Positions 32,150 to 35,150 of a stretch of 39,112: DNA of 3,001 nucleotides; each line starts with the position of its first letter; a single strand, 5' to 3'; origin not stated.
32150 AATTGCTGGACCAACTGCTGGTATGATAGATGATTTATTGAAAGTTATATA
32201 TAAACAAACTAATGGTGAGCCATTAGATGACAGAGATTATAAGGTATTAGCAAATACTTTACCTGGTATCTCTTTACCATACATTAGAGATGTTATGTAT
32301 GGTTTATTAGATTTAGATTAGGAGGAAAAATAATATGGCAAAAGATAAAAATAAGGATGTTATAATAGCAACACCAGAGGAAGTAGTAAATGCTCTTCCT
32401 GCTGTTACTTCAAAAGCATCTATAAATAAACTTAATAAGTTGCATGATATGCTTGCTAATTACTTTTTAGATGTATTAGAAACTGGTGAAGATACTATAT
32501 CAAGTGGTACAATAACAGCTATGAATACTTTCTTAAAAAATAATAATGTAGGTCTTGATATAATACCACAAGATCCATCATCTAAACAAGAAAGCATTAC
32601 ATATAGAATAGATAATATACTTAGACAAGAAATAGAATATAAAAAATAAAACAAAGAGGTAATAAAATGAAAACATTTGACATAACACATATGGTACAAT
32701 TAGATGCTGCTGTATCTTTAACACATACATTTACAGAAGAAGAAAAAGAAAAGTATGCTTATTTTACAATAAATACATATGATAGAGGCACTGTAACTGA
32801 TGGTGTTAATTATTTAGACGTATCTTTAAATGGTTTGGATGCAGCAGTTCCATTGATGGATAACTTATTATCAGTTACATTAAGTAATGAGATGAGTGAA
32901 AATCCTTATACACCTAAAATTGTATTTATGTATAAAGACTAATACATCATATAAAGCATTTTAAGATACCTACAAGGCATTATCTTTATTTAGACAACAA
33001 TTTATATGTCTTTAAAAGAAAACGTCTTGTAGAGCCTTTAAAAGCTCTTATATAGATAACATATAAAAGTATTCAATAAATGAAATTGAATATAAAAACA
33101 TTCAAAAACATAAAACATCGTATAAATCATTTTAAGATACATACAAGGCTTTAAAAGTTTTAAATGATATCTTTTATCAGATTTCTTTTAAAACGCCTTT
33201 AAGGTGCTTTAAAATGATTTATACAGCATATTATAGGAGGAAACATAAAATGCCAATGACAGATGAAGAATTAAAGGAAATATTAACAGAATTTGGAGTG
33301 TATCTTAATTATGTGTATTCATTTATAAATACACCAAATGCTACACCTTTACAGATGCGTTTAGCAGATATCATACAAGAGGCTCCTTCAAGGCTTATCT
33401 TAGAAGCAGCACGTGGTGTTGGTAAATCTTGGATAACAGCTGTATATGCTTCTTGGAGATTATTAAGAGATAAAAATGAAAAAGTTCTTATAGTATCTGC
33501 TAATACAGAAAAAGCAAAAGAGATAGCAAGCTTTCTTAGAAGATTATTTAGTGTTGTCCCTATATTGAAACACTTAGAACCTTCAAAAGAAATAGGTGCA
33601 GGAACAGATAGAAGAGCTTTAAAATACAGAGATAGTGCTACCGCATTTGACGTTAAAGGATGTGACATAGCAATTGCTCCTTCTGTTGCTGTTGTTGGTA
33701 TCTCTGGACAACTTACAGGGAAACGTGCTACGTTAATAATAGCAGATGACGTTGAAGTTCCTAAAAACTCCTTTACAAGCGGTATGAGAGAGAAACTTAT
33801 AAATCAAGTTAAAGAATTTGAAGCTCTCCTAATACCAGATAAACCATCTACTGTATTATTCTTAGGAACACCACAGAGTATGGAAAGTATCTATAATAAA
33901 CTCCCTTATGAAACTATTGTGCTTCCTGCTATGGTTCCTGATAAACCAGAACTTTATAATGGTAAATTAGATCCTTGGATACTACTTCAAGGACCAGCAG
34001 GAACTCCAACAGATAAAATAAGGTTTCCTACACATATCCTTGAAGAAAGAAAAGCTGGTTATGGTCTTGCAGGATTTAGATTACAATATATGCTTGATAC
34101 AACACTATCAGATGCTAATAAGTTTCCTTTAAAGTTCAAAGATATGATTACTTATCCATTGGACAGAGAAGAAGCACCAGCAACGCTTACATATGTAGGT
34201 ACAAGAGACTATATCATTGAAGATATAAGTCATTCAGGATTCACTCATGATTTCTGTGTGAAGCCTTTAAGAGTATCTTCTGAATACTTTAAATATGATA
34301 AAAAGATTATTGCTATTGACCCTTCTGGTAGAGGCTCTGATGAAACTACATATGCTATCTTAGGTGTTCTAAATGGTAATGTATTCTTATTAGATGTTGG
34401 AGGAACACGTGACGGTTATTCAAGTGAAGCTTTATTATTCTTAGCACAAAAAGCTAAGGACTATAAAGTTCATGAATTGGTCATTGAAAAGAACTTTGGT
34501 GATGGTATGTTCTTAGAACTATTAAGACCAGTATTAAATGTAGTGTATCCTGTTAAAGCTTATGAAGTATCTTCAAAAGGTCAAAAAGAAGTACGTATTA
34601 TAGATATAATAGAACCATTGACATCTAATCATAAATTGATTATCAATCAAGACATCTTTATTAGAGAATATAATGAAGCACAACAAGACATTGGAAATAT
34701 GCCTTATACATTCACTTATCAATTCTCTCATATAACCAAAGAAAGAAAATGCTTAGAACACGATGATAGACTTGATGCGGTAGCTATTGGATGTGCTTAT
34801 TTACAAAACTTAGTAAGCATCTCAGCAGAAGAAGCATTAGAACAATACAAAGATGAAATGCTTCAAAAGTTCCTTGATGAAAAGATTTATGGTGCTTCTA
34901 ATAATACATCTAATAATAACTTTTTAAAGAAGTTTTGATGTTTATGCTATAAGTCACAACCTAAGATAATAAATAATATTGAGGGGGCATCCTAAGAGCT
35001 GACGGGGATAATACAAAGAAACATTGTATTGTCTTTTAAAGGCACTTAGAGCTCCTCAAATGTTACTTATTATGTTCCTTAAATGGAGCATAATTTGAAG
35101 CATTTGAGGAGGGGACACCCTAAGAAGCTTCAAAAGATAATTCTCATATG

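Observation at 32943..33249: Four promoter-like boxes in alternating orientation between ORF 32667 and terL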

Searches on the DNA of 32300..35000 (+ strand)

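Call 6: search_dna_similar(query=window:32300-35000:+, collection=phages, mode=distant, max_rows=25)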
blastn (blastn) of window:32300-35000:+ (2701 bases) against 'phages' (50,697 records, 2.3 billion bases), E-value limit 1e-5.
Records with a match: 11; places in all: 11; records where one place covers at least 80% of the query: 0.
Best place of each record, by identity: 60-80% 11.
By first word of the organism name: Roseobacter 3; Pelagibacter 2; Podophage 2; Lauvirus 2; Prochlorococcus 1; Proteus 1.
By host as written in the record: - 4; Paracoccaceae bacterium strain FZCC0023 3; Candidatus Pelagibacter sp. HTCC7211 1; Candidatus Pelagibacter ubique HTCC1062 1; Prochlorococcus sp. MED4 1; Proteus mirabilis 1.
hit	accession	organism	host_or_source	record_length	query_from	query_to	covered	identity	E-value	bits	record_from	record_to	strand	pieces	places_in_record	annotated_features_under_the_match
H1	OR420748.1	Roseobacter phage CRP-143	Paracoccaceae bacterium strain FZCC0023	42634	1345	2214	17%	69.7%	1e-16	183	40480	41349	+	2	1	DNA maturase B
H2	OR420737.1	Roseobacter phage CRP-171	Paracoccaceae bacterium strain FZCC0023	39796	1394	1607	8%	67.1%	7e-8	66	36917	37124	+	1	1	DNA maturase B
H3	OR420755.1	Roseobacter phage CRP-113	Paracoccaceae bacterium strain FZCC0023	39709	1394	1607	8%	67.1%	7e-8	66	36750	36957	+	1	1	DNA maturase B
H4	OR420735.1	Pelagibacter phage HTVC168P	Candidatus Pelagibacter sp. HTCC7211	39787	1398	1576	7%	69.7%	2e-7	64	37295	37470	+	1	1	DNA maturase B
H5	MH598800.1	Pelagibacter phage HTVC031P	Candidatus Pelagibacter ubique HTCC1062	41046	1398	1540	5%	72.8%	6e-9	71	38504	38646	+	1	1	DNA maturase B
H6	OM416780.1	Prochlorococcus phage P-SCSP2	Prochlorococcus sp. MED4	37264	1438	1541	4%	76.2%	6e-9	71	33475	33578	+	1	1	terminase large subunit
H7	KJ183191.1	Podophage Lau218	-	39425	1101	1199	4%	74.7%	7e-8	67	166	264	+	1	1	maturase, NTPase containing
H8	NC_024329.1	Podophage Lau218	-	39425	1101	1199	4%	74.7%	7e-8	67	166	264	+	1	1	terminase large subunit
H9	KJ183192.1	Lauvirus lau218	-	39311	1101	1199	4%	73.7%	9e-7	63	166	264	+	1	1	maturase, NTPase containing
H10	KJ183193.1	Lauvirus lau218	-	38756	1101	1199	4%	73.7%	9e-7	63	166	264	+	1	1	maturase, NTPase containing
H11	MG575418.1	Proteus phage vB_PmiP_RS1pmA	Proteus mirabilis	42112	1745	1815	3%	78.9%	3e-6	62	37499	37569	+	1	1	DNA maturase B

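Call 42: search_rna_families(source=window, start=32850, end=33300, threshold=evalue, max_evalue=5)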
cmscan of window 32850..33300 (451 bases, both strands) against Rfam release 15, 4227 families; matches with E-value up to 5: 8.
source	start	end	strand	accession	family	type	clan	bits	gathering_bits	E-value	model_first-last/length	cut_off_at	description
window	33120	33225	-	RF04157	MIR9486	Gene; miRNA;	-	20.6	100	0.11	1-119/119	no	MIR9486 microRNA precursor family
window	33001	33067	+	RF03097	RAGATH-21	Gene; sRNA;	-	20.2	70.3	0.36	1-76/76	no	RAGATH-21 RNA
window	33119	33224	+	RF04157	MIR9486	Gene; miRNA;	-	19.6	100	0.21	1-119/119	no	MIR9486 microRNA precursor family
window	32922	33000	-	RF03845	mir-3327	Gene; miRNA;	-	18.4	85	1.5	1-89/89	no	mir-3327 microRNA precursor family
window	33156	33214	-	RF04313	aspC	Cis-reg;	-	17.8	100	4.6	1-124/124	no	aspC ncRNA motif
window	33149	33204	-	RF00366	mir-BHRF1-2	Gene; miRNA;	-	16.8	87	3.4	1-65/65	no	mir-BHRF1-2 microRNA precursor family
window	32959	33043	-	RF03585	mir-3938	Gene; miRNA;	-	16.5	94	1.6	1-88/88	no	mir-3938 microRNA precursor family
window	32947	33053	-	RF04130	MIR7996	Gene; miRNA;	-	15.2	119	3.9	1-190/190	no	MIR7996 microRNA precursor family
